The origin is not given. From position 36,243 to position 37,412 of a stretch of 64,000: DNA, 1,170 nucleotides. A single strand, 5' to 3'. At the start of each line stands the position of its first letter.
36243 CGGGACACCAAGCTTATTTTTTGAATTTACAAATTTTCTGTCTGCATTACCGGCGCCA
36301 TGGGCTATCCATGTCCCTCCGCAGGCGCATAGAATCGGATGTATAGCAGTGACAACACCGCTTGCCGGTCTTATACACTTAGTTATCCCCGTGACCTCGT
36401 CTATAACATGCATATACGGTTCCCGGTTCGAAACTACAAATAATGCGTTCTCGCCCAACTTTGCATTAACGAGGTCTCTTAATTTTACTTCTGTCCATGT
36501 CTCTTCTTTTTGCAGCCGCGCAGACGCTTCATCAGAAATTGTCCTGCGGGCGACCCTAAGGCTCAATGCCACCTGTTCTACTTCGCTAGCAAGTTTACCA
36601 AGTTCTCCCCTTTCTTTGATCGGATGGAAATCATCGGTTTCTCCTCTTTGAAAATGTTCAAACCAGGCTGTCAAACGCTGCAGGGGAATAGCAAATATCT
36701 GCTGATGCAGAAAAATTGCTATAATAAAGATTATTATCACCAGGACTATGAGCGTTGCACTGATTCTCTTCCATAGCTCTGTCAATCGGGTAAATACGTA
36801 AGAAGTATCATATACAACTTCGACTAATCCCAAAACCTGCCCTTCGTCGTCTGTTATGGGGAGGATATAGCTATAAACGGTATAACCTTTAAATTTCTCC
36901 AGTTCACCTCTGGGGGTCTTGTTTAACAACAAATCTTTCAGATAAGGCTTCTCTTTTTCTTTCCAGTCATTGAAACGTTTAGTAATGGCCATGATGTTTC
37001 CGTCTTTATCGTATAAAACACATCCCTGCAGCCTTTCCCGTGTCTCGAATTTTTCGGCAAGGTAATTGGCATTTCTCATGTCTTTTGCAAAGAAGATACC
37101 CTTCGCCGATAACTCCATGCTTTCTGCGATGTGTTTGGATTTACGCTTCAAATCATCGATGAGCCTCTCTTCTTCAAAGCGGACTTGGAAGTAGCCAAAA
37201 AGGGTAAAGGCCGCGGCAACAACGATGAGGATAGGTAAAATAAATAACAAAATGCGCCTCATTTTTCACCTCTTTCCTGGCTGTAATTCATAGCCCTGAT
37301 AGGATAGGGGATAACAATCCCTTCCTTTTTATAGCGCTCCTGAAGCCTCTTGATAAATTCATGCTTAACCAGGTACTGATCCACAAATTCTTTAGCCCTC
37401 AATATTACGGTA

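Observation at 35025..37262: Trehalose-6-phosphate synthase fused to a two-TM extracytoplasmic sensor and HAMP domain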

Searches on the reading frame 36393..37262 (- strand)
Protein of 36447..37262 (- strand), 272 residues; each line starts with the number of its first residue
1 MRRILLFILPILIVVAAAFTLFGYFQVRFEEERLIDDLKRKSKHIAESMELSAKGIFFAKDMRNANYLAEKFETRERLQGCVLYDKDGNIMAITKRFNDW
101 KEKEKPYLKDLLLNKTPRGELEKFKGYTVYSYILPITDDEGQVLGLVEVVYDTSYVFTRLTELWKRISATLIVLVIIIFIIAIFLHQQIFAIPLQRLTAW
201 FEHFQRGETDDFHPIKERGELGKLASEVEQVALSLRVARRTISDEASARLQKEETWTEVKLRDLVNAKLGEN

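Call 15: search_protein_representatives(protein=window:36447-37262:-)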
Query: 272 residues. Proteins with E-value up to 0.001 (for the whole library): 578; up to 1e-10: 130; up to 1e-30: 17. The best 150 are listed.
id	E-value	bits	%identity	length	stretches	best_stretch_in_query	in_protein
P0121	4.1e-100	351.0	58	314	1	1-272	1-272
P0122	8.8e-97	340.1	60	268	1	1-247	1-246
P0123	3.4e-87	308.7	52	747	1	1-271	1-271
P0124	1.1e-77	277.4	84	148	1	1-148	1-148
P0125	1.3e-77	277.3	47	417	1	1-271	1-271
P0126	4.2e-64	233.0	46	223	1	56-268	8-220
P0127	2.7e-59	217.2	53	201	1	1-180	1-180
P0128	8.1e-58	212.4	40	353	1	1-270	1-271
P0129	1.7e-54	201.5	59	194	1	1-158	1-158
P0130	8.3e-49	182.9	54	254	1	1-153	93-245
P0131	7.5e-47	176.5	37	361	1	1-272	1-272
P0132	7.5e-46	173.2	68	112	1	1-112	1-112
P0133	3.3e-36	141.6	61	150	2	1-98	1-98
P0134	7.8e-35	137.1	71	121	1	183-271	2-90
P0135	5.1e-34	134.4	49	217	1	6-151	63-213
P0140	6.0e-28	114.5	26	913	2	28-270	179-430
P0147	1.0e-23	100.6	32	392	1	15-198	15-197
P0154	2.9e-21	92.6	33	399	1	3-197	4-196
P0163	2.0e-19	86.6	25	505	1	6-268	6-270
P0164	7.5e-19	84.7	27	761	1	7-269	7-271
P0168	1.4e-18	83.8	27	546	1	22-270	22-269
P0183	4.6e-16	75.6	25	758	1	2-264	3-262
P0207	2.6e-13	66.5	23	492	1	7-254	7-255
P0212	7.0e-13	65.1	22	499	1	3-255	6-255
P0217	1.5e-12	64.1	25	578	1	3-269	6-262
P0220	2.1e-12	63.6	22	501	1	10-258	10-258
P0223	3.4e-12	62.9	24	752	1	7-263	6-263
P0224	3.8e-12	62.7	26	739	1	8-272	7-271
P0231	1.0e-11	61.3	25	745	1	13-270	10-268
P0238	2.0e-11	60.3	18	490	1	10-258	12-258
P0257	2.2e-10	56.9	20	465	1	3-255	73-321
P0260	2.9e-10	56.5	23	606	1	4-245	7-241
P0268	4.0e-10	56.1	23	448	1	45-249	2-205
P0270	4.5e-10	55.9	25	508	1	5-255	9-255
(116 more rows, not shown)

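Call 17: search_protein_families(library=pfam, proteins=[P0207, P0212, P0220, P0238, P0257, P0260, P0270, P0268, P0147, P0154], max_evalue=0.001)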
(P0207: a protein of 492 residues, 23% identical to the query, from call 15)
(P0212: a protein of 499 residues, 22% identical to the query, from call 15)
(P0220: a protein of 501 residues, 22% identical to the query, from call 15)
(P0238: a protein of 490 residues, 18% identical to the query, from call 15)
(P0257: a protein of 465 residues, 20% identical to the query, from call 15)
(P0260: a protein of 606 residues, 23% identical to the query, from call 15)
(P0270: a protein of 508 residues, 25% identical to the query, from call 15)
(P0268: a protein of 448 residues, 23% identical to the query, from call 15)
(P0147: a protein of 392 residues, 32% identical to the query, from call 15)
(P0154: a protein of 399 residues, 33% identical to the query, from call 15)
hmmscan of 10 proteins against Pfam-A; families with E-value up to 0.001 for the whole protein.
P0207 (492 aa): 6 families
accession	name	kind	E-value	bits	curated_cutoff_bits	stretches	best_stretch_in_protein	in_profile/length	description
PF02518.31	HATPase_c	-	2.6e-30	105.5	26.4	1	373-484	1-109/111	Histidine kinase-, DNA gyrase B-, and HSP90-like ATPase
PF00672.30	HAMP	-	2.8e-14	53.6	25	1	193-238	8-53/53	HAMP domain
PF00512.31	HisKA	-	3e-14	53.2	26.9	1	267-328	3-63/66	His Kinase A (phospho-acceptor) domain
PF13756.12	Stimulus_sens_1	-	0.00018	22.4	29.8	1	62-99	3-38/111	Stimulus-sensing domain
PF17203.10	sCache_3_2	-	0.00044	20.8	28.4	0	47-150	19-124/140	Single cache domain 3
PF02743.24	dCache_1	-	0.00066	19.7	45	0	52-148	45-146/240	Cache domain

P0212 (499 aa): 3 families
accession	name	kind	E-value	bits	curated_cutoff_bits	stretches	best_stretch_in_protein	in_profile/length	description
PF02518.31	HATPase_c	-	5.5e-25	88.4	26.4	1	373-491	2-110/111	Histidine kinase-, DNA gyrase B-, and HSP90-like ATPase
PF00672.30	HAMP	-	5e-13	49.6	25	1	186-237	2-53/53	HAMP domain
PF00512.31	HisKA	-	1.2e-12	48.1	26.9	1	266-327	3-63/66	His Kinase A (phospho-acceptor) domain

P0220 (501 aa): 3 families
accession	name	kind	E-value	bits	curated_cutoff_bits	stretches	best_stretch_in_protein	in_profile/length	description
PF02518.31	HATPase_c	-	8.4e-23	81.4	26.4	1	372-488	1-110/111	Histidine kinase-, DNA gyrase B-, and HSP90-like ATPase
PF00672.30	HAMP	-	1.3e-15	57.8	25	1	188-236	4-52/53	HAMP domain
PF00512.31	HisKA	-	2.7e-11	43.8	26.9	1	266-327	3-63/66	His Kinase A (phospho-acceptor) domain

P0238 (490 aa): 5 families
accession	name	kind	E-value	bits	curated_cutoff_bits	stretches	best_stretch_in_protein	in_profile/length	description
PF02518.31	HATPase_c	-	3.3e-29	102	26.4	1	372-483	1-110/111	Histidine kinase-, DNA gyrase B-, and HSP90-like ATPase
PF00672.30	HAMP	-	9.5e-15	55.1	25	1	187-235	3-51/53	HAMP domain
PF00512.31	HisKA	-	2.6e-13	50.2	26.9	1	266-329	3-65/66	His Kinase A (phospho-acceptor) domain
PF14501.12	HATPase_c_5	-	6.6e-06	26.4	22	1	376-469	5-91/102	GHKL domain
PF10090.15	HPTransfase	-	0.00076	19.7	22.9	0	352-410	12-59/123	Histidine phosphotransferase C-terminal domain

P0257 (465 aa): 3 families
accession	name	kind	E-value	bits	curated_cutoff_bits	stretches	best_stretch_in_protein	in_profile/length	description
PF00512.31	HisKA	-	2.9e-14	53.3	26.9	1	331-394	2-64/66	His Kinase A (phospho-acceptor) domain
PF00672.30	HAMP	-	5.2e-12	46.3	25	1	255-302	5-52/53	HAMP domain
PF21085.3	CusS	-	7.4e-07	29.8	24.1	1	67-168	3-102/160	CusS sensor domain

P0260 (606 aa): 8 families
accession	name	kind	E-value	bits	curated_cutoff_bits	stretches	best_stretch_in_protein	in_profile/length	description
PF02518.31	HATPase_c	-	1.3e-27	96.8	26.4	1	480-599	1-110/111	Histidine kinase-, DNA gyrase B-, and HSP90-like ATPase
PF08448.16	PAS_4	-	4.2e-17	62.8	23.1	1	249-359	1-110/110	PAS fold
PF00672.30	HAMP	-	2e-14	54.1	25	1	183-233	3-53/53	HAMP domain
PF00512.31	HisKA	-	3.5e-13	49.8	26.9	1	375-437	4-65/66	His Kinase A (phospho-acceptor) domain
PF00989.32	PAS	-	2.7e-12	47.2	22.6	1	245-354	3-113/113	PAS fold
PF13188.13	PAS_8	-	7.4e-08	32.5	21.8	1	243-300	1-55/65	PAS domain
PF12860.13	PAS_7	-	5.2e-06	27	27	1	249-361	1-114/115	PAS fold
PF13426.13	PAS_9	-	7.3e-06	26.6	27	1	254-356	2-103/103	PAS domain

P0270 (508 aa): 4 families
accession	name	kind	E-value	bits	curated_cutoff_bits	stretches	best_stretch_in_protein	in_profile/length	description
PF02518.31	HATPase_c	-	2.8e-23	82.9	26.4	1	373-491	2-110/111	Histidine kinase-, DNA gyrase B-, and HSP90-like ATPase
PF00512.31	HisKA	-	1.1e-11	45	26.9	1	265-327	2-63/66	His Kinase A (phospho-acceptor) domain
PF00672.30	HAMP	-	3.4e-10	40.5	25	1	190-237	6-53/53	HAMP domain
PF21085.3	CusS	-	0.00076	20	24.1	0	3-97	5-97/160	CusS sensor domain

P0268 (448 aa): 0 families

P0147 (392 aa): 1 family
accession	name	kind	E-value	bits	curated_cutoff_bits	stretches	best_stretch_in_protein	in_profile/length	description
PF00990.26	GGDEF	-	6.4e-24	85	23.8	1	235-387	3-161/161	Diguanylate cyclase, GGDEF domain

P0154 (399 aa): 2 families
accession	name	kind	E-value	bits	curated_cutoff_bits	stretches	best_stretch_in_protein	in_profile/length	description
PF00990.26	GGDEF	-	9.7e-23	81.1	23.8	1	233-393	1-161/161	Diguanylate cyclase, GGDEF domain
PF17203.10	sCache_3_2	-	0.00078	20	28.4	0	31-148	3-124/140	Single cache domain 3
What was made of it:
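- The nearest relatives of the module are all signalling proteins (call 17).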

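Call 18: search_protein_families(library=pfam, proteins=[P0123, P0224, P0183, P0164, P0140, P0223, P0231, P0217, P0163, P0168], max_evalue=0.01)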
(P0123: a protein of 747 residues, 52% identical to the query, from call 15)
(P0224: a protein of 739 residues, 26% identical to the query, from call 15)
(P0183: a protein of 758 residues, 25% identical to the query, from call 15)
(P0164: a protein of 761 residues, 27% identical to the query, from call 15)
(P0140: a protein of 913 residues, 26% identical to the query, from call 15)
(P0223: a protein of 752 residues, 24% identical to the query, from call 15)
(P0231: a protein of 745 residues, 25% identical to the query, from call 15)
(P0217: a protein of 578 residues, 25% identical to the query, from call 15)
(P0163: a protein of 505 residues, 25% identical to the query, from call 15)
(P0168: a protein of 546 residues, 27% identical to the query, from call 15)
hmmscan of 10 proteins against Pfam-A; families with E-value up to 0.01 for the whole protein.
P0123 (747 aa): 3 families
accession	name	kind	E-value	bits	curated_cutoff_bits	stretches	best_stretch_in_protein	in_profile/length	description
PF00982.27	Glyco_transf_20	-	2.2e-120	403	32.5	1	274-738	3-471/473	Glycosyltransferase family 20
PF00534.26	Glycos_transf_1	-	0.00025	21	26.4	1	590-715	44-165/172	Glycosyl transferases group 1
PF13692.12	Glyco_trans_1_4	-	0.00056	20.6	27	1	627-702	66-138/142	Glycosyl transferases group 1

P0224 (739 aa): 2 families
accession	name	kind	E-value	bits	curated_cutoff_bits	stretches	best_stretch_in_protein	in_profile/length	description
PF00982.27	Glyco_transf_20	-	3.3e-119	399.2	32.5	1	274-735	4-471/473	Glycosyltransferase family 20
PF00672.30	HAMP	-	8.2e-06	26.5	25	1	188-236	5-52/53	HAMP domain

P0183 (758 aa): 3 families
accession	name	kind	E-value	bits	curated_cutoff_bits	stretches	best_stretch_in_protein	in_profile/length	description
PF00982.27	Glyco_transf_20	-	6.6e-126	421.2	32.5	1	271-738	2-472/473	Glycosyltransferase family 20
PF13692.12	Glyco_trans_1_4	-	2.5e-05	25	27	1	627-703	67-140/142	Glycosyl transferases group 1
PF00534.26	Glycos_transf_1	-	9.9e-05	22.4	26.4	1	543-712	16-165/172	Glycosyl transferases group 1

P0164 (761 aa): 4 families
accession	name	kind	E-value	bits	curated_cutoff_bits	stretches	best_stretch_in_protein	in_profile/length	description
PF00982.27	Glyco_transf_20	-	3.1e-118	395.9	32.5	1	276-742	3-472/473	Glycosyltransferase family 20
PF13692.12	Glyco_trans_1_4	-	7.7e-08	33.1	27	1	564-707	13-140/142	Glycosyl transferases group 1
PF00534.26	Glycos_transf_1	-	0.00022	21.2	26.4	1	610-713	60-160/172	Glycosyl transferases group 1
PF20706.3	GT4-conflict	-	0.0087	15.5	26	0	624-691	263-324/385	Family 4 Glycosyltransferase in conflict systems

P0140 (913 aa): 6 families
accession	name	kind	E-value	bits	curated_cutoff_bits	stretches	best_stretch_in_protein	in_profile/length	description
PF00982.27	Glyco_transf_20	-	3.2e-119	399.2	32.5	1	433-900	2-471/473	Glycosyltransferase family 20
PF10144.15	SMP_2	-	1.5e-06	28.4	28.9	1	171-280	34-138/159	Bacterial virulence factor haemolysin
PF00672.30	HAMP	-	0.0011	19.7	25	1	346-380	2-35/53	HAMP domain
PF16672.11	LAMTOR5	-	0.0021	18.6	27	0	215-245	4-34/88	Ragulator complex protein LAMTOR5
PF13692.12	Glyco_trans_1_4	-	0.0025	18.5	27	1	783-864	61-138/142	Glycosyl transferases group 1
PF17152.10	CHASE8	-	0.0043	17.7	27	0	183-244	3-60/102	Periplasmic sensor domain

P0223 (752 aa): 4 families
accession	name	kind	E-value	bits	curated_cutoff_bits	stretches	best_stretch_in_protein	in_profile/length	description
PF00982.27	Glyco_transf_20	-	8.4e-115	384.6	32.5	1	275-740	4-472/473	Glycosyltransferase family 20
PF13692.12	Glyco_trans_1_4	-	3.8e-06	27.6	27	1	629-706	67-141/142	Glycosyl transferases group 1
PF00534.26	Glycos_transf_1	-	0.00032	20.7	26.4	1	623-716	75-165/172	Glycosyl transferases group 1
PF13524.12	Glyco_trans_1_2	-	0.0017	18.7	25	1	618-735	23-142/144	Glycosyl transferase-like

P0231 (745 aa): 2 families
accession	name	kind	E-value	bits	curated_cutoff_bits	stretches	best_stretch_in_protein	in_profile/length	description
PF00982.27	Glyco_transf_20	-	1.5e-115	387.1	32.5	1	273-731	4-470/473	Glycosyltransferase family 20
PF20706.3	GT4-conflict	-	0.0069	15.8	26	0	597-682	246-324/385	Family 4 Glycosyltransferase in conflict systems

P0217 (578 aa): 1 family
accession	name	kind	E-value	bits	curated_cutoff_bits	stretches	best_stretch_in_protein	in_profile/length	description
PF00982.27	Glyco_transf_20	-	2.4e-14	53.4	32.5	1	266-399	2-140/473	Glycosyltransferase family 20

P0163 (505 aa): 1 family
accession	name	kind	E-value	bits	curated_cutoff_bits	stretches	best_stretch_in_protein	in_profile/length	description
PF17203.10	sCache_3_2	-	0.0028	18.2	28.4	1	31-149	3-122/140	Single cache domain 3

P0168 (546 aa): 1 family
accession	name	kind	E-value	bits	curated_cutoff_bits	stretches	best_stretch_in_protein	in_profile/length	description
PF00982.27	Glyco_transf_20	-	1.8e-05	24.1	32.5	1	462-504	194-236/473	Glycosyltransferase family 20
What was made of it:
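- Checked: The fused homologue P0224 passes the Pfam cut-off (call 18).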

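Call 22: search_solved_structures(query=A1, max_evalue=1, show_alignments=3)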
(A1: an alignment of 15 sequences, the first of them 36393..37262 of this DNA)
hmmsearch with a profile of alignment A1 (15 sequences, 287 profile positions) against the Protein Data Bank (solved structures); distinct sequences matched with E-value up to 1: 21.
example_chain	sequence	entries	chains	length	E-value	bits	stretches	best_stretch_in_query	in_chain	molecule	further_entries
5is1_A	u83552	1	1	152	6.6e-06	29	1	31-148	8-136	Histidine kinase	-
4ywz_A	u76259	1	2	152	4e-05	26.4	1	31-148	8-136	Sensor protein kinase WalK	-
7dud_A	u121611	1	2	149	6.4e-05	25.7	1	31-148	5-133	Sensor protein kinase WalK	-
3by8_A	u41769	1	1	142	0.011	18.4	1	35-159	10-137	Sensor protein dcuS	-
1ojg_A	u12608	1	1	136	0.017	17.8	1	36-159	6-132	SENSOR PROTEIN DCUS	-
3by9_A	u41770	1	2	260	0.019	17.6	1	112-157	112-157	Sensor protein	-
8c5v_I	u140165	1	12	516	0.031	16.9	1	161-236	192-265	Methyl-accepting chemotaxis protein I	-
4jgo_A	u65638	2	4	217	0.031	16.9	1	43-152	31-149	Sporulation kinase D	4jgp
6s1k_E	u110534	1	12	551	0.034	16.8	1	161-236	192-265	Methyl-accepting chemotaxis protein I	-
4jgq_A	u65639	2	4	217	0.036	16.7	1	43-152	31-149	Sporulation kinase D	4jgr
3b47_A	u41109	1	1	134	0.05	16.2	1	42-139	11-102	Methyl-accepting chemotaxis protein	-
4gn0_A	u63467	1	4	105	0.13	14.9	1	184-243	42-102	Hamp domain of AF1503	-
2y20_A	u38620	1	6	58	0.16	14.6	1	187-237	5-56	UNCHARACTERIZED PROTEIN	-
2l7i_A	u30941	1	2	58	0.16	14.6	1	187-237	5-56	Uncharacterized protein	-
4u64_A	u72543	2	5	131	0.17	14.5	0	28-103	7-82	Two component histidine kinase, GGDEF domain protein/EAL domain protein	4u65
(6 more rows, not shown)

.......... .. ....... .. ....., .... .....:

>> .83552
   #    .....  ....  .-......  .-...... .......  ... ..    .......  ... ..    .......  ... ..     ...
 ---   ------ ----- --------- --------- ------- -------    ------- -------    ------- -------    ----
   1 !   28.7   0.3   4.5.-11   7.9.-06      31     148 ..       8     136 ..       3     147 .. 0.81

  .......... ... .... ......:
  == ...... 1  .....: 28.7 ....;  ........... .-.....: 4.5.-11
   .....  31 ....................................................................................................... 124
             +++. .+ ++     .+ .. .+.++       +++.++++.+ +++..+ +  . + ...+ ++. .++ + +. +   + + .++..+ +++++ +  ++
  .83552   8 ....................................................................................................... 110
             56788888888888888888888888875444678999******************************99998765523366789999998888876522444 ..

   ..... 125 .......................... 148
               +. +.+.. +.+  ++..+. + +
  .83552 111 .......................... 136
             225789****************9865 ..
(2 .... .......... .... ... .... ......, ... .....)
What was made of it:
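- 36768..37181 (-): Periplasmic PAS/sCache-like sensor domain (aa ~28-165). The family profile hits the WalK extracellular domain 5is1 at E 6.6e-6 and DcuS at 0.011 (call 22).
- On HAMP domain: The family profile hits Tsr TM2-HAMP at E 0.03 and Af1503 HAMP at E 0.13, which are weak (call 22).
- On Cache / extracytoplasmic PAS (PDC, sCache) sensor domains: The profile search gives WalK at E 6.6e-6 (call 22).
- Checked: The family profile hits the WalK extracellular domain in the PDB at E 6.6e-6 (call 22).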

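Call 23: find_related_loci(query=A1, collection=genome_contigs, flank=6000)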
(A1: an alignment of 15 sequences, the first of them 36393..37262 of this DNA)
Query A1 (290 aa) in genome_contigs; peptide patterns used: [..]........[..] (x = any residue, [..] = any of these).
600 stretches matched a pattern (row limit reached: there are more); 406 encode a relative of the query (tblastn E <= 1e-3); the best 80 are kept; 80 distinct loci.
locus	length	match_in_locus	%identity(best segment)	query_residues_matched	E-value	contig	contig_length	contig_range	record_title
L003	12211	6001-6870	81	1-290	2e-149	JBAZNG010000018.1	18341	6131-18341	MAG: Candidatus Omnitrophota bacterium isolate SO_2017_LW4_61 scaffold_5995_c1_LW137-91_2017, whole genome shotgun seque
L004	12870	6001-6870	71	1-290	2e-143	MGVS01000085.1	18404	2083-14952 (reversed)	MAG: Elusimicrobia bacterium RIFOXYD2_FULL_34_15 rifoxyd2_full_scaffold_422, whole genome shotgun sequence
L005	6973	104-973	67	1-290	1e-139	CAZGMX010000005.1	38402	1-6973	MAG TPA_asm: uncultured Actinomycetota bacterium isolate binchicken_co232_128 genome assembly, contig: NODE_1726_length_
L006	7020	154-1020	69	1-289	2e-139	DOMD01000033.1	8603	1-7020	MAG TPA_asm: Candidatus Omnitrophota bacterium isolate UBA12090 contig_18640, whole genome shotgun sequence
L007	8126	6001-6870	68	1-290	7e-132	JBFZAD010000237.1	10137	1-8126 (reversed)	MAG: Candidatus Omnitrophota bacterium isolate PPR_0458 k121_7180978, whole genome shotgun sequence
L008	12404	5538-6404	70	1-289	2e-131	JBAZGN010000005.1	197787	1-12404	MAG: Candidatus Omnitrophota bacterium isolate SO_2017_LW3_46 NODE_92_length_197787_cov_4.010149_LW162_2017, whole genom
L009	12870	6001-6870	66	1-290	1e-131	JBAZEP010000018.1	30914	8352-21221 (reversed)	MAG: Candidatus Omnitrophota bacterium isolate SO_2017_LW3_129 NODE_3567_length_30914_cov_5.731510_LW162_2017, whole gen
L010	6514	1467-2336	63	1-290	2e-126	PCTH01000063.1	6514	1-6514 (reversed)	MAG: Candidatus Omnitrophica bacterium CG22_combo_CG10-13_8_21_14_all_43_16 CG22_scaffold_8344_c, whole genome shotgun s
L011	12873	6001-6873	64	1-290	5e-126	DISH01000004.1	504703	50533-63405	MAG TPA_asm: Candidatus Omnitrophica bacterium UBA6215 UBA6215_contig_59, whole genome shotgun sequence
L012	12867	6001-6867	63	1-289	3e-125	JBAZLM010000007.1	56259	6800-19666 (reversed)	MAG: Candidatus Omnitrophota bacterium isolate SO_2017_LW4_169 scaffold_1134_c2_LW137-91_2017, whole genome shotgun sequ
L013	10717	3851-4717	67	1-289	2e-124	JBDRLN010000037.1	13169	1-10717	MAG: Candidatus Omnitrophota bacterium isolate MEGAHIT-group-1.780 k141_2919639, whole genome shotgun sequence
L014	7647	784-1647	62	1-288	6e-123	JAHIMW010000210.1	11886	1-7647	MAG: Proteobacteria bacterium isolate KR13_N2.mb.84 KR13_N2.mb.84_k141_409593, whole genome shotgun sequence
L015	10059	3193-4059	66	1-289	4e-123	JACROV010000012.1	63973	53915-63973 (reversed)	MAG: Candidatus Omnitrophota bacterium isolate NC_groundwater_1970_Pr3_S-0.2um_51_5 scaffold_58004, whole genome shotgun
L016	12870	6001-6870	64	1-290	4e-121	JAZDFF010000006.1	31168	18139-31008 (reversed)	MAG: Candidatus Omnitrophota bacterium isolate MEGAHIT-group-0.194 k141_10700949, whole genome shotgun sequence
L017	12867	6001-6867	65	1-289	8e-122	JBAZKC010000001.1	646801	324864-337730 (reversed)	MAG: Candidatus Omnitrophota bacterium isolate SO_2017_LW4_134 scaffold_32_c1_LW137-91_2017, whole genome shotgun sequen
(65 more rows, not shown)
